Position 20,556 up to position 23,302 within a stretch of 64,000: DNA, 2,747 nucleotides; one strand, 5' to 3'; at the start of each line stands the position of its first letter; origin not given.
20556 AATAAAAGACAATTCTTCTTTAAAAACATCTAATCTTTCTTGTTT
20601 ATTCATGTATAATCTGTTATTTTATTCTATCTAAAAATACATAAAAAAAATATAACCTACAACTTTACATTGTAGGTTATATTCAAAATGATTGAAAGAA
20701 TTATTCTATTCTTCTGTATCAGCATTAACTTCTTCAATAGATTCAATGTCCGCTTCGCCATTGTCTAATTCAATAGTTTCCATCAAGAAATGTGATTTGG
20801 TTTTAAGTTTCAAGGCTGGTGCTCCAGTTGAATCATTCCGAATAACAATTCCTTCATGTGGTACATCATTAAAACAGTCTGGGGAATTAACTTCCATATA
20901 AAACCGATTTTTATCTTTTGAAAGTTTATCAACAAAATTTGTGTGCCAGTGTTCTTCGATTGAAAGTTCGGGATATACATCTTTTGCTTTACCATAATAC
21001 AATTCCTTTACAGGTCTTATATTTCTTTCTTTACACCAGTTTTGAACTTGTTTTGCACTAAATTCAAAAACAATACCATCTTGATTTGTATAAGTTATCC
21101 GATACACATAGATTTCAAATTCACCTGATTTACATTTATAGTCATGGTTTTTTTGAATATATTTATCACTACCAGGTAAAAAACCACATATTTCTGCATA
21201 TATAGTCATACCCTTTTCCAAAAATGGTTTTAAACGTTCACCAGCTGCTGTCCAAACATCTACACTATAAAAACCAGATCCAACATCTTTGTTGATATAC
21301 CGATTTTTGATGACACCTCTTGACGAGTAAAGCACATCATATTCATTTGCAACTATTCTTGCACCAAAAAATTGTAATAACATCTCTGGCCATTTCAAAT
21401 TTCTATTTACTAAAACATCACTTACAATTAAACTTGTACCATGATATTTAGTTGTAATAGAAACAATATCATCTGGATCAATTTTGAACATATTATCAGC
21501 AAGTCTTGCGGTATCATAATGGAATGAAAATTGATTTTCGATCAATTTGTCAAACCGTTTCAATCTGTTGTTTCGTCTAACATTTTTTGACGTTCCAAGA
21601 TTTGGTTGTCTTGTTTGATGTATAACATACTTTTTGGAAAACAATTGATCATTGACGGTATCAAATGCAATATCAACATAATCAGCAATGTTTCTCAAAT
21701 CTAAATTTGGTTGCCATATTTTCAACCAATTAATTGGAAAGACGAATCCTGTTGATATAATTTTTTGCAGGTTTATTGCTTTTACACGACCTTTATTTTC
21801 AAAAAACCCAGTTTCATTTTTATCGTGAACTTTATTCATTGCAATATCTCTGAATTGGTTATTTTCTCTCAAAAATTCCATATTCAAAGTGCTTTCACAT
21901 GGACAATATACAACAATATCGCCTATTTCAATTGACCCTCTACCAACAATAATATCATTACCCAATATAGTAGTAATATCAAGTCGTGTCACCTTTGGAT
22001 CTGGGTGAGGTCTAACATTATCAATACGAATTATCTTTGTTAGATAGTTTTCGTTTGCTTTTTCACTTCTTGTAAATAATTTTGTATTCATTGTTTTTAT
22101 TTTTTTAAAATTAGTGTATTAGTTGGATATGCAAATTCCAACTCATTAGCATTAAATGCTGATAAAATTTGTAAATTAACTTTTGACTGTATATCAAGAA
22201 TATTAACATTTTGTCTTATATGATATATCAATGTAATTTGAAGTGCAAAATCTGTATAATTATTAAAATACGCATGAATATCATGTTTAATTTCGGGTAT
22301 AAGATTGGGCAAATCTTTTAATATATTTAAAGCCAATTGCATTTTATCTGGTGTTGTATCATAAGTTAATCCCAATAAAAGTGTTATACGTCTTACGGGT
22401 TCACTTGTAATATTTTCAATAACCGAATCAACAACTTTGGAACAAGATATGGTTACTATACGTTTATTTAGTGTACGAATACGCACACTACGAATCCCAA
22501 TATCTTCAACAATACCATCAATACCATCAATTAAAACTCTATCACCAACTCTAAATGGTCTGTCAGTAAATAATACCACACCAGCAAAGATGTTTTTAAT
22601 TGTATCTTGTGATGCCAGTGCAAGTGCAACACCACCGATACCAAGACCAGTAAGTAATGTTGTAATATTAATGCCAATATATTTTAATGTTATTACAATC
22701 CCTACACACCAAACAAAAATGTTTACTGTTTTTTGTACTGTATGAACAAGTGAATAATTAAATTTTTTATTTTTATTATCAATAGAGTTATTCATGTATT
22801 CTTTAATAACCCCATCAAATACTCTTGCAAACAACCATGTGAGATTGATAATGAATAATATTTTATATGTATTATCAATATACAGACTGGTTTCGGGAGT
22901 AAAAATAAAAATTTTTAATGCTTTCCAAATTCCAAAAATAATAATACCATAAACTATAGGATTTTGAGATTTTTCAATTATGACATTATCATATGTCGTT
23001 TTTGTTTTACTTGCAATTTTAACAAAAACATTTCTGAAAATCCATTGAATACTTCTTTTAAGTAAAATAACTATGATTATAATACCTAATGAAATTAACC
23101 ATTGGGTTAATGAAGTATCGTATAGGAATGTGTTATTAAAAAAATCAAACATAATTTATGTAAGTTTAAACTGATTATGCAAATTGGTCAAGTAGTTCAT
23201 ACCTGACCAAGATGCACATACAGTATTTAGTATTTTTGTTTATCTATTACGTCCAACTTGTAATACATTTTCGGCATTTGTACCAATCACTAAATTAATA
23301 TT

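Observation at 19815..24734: RNA-repair-like gene set: DraRnl-type RNA ligase, HD phosphohydrolase, metallophosphoesterase, plus a distant RlaP-like NTase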

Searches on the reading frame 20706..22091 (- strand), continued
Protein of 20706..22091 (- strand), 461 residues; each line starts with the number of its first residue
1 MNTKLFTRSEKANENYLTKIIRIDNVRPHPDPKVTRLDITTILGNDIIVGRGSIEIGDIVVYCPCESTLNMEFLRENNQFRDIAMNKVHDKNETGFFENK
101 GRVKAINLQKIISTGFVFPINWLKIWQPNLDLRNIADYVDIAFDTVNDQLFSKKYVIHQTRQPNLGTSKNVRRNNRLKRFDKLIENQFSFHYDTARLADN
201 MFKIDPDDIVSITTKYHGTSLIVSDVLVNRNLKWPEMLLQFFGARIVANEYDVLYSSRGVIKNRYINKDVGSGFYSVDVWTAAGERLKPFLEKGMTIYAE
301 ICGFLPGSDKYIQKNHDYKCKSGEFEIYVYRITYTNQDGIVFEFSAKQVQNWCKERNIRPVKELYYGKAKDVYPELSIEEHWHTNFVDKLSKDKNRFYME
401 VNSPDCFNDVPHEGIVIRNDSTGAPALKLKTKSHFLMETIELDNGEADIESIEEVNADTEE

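Call 79: search_protein_families(library=pfam, proteins=[L003:1708-3363:+, L003:5929-6336:+, L003:6344-6835:+, L010:11478-12185:+, L010:9639-10004:+, L010:5820-6995:+, L011:10433-11167:+], max_evalue=0.01)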
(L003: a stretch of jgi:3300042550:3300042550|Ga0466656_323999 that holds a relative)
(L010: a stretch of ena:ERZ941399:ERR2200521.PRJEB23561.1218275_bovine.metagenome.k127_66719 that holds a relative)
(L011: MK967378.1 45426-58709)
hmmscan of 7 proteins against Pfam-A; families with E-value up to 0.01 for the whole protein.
L003:1708-3363:+ (551 aa): 1 family
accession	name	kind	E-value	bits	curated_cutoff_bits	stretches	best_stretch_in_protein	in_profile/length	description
PF14528.11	LAGLIDADG_3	-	6.7e-05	23.5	22.5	0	223-277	12-61/82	LAGLIDADG-like domain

L003:5929-6336:+ (135 aa): 0 families

L003:6344-6835:+ (163 aa): 0 families

L010:11478-12185:+ (235 aa): 0 families

L010:9639-10004:+ (121 aa): 0 families

L010:5820-6995:+ (391 aa): 1 family
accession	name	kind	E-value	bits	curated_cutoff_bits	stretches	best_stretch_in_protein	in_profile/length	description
PF24606.1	CEMIP_beta-hel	-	0.0014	18.9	27.3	1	40-98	76-134/212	CEMIP beta-helix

L011:10433-11167:+ (244 aa): 1 family
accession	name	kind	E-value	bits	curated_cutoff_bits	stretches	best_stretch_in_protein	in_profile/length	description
PF10127.15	RlaP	-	8.8e-28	98.1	23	1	6-231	26-249/249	RNA repair pathway DNA polymerase beta family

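Call 86: get_annotated_region(hit=H29, flank=12000)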
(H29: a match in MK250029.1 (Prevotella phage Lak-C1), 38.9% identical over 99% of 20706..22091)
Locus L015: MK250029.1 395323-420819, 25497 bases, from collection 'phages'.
description: MAG: Prevotella phage Lak-C1, complete genome.
organism: Prevotella phage Lak-C1 (NCBI taxid 2491292)
taxonomy: Viruses; Duplodnaviria; Heunggongvirae; Uroviricota; Caudoviricetes
host: Prevotella sp.; source: human feces; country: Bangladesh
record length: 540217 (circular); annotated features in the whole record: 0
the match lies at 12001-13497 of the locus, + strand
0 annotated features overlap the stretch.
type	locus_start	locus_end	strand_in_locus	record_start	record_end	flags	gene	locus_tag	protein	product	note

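Call 87: get_annotated_region(hit=H17, flank=12000)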
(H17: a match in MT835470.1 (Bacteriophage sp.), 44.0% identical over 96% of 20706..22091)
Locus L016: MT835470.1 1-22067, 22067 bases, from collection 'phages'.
description: UNVERIFIED: Bacteriophage sp. clone scaffold_2 genomic sequence.
organism: Bacteriophage sp. (NCBI taxid 38018)
taxonomy: Viruses
host: -; source: human fecal samples; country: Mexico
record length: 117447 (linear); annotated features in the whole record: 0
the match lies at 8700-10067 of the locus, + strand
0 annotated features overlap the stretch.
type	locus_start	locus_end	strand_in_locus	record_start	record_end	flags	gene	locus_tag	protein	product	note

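Call 88: get_annotated_region(hit=H18, flank=12000)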
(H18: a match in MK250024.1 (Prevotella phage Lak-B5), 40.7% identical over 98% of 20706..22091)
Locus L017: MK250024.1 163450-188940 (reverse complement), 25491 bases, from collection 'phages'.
description: MAG: Prevotella phage Lak-B5, complete genome.
organism: Prevotella phage Lak-B5 (NCBI taxid 2491287)
taxonomy: Viruses; Duplodnaviria; Heunggongvirae; Uroviricota; Caudoviricetes
host: Prevotella sp.; source: baboon feces; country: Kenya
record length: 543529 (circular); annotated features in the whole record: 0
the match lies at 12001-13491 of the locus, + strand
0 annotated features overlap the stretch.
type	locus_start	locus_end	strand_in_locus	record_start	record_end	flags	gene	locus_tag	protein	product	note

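Call 90: search_solved_structures(query=L009:5712-6491:+, max_evalue=0.01, show_alignments=0)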
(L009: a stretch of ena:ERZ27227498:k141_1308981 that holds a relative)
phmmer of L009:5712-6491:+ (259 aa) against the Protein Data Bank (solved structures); distinct sequences matched with E-value up to 0.01: 0.

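Call 91: search_solved_structures(query=L010:6998-7717:+, max_evalue=0.01, show_alignments=0)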
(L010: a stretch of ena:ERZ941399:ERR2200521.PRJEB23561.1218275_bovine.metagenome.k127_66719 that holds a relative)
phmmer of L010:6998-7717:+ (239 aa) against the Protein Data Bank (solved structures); distinct sequences matched with E-value up to 0.01: 3.
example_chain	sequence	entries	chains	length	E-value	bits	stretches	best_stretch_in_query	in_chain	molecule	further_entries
3rl4_A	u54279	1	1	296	1e-10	44.5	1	4-203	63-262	Metallophosphoesterase MPPED2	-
3rl3_A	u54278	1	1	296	2.4e-09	40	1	4-202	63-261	Metallophosphoesterase MPPED2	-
3rl5_A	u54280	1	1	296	6.1e-09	38.7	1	52-202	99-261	Metallophosphoesterase MPPED2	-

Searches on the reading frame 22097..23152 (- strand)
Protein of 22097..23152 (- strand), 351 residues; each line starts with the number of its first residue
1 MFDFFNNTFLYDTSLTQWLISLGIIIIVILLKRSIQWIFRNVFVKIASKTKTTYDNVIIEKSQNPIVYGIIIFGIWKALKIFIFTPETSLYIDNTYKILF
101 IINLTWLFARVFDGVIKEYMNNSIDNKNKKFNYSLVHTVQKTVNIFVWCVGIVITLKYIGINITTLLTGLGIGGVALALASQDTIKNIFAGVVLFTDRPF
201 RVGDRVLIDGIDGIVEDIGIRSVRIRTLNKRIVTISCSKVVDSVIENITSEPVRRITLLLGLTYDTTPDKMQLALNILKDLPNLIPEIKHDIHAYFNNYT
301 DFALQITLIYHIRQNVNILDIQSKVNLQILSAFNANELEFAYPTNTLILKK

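Call 6: search_protein_families(library=pfam, proteins=[window:22097-23152:-], max_evalue=0.01)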
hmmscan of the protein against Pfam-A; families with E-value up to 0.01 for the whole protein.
window:22097-23152:- (351 aa): 4 families
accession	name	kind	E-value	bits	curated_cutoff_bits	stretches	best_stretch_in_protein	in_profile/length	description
PF00924.24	MS_channel_2nd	-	2.9e-20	72.6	20.2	1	183-249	1-67/68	Mechanosensitive ion channel, beta-domain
PF21088.3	MS_channel_1st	-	1e-10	41.8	23.1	1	142-182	2-42/42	Mechanosensitive ion channel, transmembrane helices 2/3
PF21082.3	MS_channel_3rd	-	6.1e-07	30.2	21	1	260-340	5-88/88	Mechanosensitive ion channel MscS, C-terminal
PF25237.1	MSL2_3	-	0.00057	20.9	34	1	70-181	16-129/130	Mechanosensitive channel protein 2/3 domain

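Call 7: search_protein_families(library=phrogs, proteins=[window:22097-23152:-], max_evalue=0.001)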
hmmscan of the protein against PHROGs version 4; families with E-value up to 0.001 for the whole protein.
window:22097-23152:- (351 aa): 0 families
